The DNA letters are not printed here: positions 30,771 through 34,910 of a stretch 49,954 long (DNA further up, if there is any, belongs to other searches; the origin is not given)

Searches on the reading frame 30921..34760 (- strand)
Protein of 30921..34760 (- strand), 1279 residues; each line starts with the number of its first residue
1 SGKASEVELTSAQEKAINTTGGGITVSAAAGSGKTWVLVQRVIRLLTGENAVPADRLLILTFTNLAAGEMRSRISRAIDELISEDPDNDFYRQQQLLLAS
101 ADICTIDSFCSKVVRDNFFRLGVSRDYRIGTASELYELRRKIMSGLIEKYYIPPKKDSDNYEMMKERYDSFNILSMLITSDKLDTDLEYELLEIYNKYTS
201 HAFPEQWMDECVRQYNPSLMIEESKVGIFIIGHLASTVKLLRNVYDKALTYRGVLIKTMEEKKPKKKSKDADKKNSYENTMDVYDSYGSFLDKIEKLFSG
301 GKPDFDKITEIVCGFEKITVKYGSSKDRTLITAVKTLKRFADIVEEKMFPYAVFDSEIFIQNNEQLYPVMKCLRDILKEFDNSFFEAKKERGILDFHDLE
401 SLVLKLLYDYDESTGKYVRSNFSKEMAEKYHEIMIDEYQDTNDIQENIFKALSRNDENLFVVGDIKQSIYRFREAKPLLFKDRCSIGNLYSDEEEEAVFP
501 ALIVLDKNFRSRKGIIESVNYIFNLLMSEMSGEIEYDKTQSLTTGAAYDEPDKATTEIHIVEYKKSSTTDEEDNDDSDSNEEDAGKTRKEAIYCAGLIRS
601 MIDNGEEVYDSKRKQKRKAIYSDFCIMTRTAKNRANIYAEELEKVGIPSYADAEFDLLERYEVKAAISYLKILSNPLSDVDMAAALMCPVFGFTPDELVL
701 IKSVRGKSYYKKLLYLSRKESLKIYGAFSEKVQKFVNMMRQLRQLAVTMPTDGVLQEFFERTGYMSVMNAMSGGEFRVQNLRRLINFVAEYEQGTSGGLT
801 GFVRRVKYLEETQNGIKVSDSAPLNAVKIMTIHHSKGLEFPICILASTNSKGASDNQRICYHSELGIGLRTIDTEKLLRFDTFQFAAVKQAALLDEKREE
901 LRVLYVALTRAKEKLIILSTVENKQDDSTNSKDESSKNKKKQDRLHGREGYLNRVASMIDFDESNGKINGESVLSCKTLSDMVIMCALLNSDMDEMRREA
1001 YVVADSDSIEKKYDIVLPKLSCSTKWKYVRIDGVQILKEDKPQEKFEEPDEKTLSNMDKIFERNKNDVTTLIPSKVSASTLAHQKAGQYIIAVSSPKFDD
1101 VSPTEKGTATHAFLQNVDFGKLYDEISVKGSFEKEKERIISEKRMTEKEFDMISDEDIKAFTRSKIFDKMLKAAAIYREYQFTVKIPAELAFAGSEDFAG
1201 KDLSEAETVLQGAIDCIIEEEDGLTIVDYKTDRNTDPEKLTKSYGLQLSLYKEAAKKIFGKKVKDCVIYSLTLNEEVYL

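Call 53: search_protein_families(library=pfam, proteins=[window:30921-34760:-], max_evalue=0.00001)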
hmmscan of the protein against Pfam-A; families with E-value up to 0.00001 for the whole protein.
window:30921-34760:- (1279 aa): 6 families
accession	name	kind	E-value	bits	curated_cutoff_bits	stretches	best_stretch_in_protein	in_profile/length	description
PF00580.27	UvrD-helicase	-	1.4e-54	186.1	23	1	9-480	1-263/271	UvrD/REP helicase N-terminal domain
PF13361.12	UvrD_C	-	2.6e-31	109.8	25.6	1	503-919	1-347/350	UvrD-like helicase C-terminal domain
PF13245.12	AAA_19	-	3.8e-16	59.9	25.1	1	409-473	73-134/134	AAA domain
PF12705.13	PDDEXK_1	-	1e-11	45.7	22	1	1098-1261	29-175/247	PD-(D/E)XK nuclease superfamily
PF13538.12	UvrD_C_2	-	3.6e-09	36.8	27.4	0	896-917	30-51/52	UvrD-like helicase C-terminal domain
PF01443.25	Viral_helicase1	-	5.2e-06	26.9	21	0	897-918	206-227/228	Viral superfamily 1 RNA helicase core domain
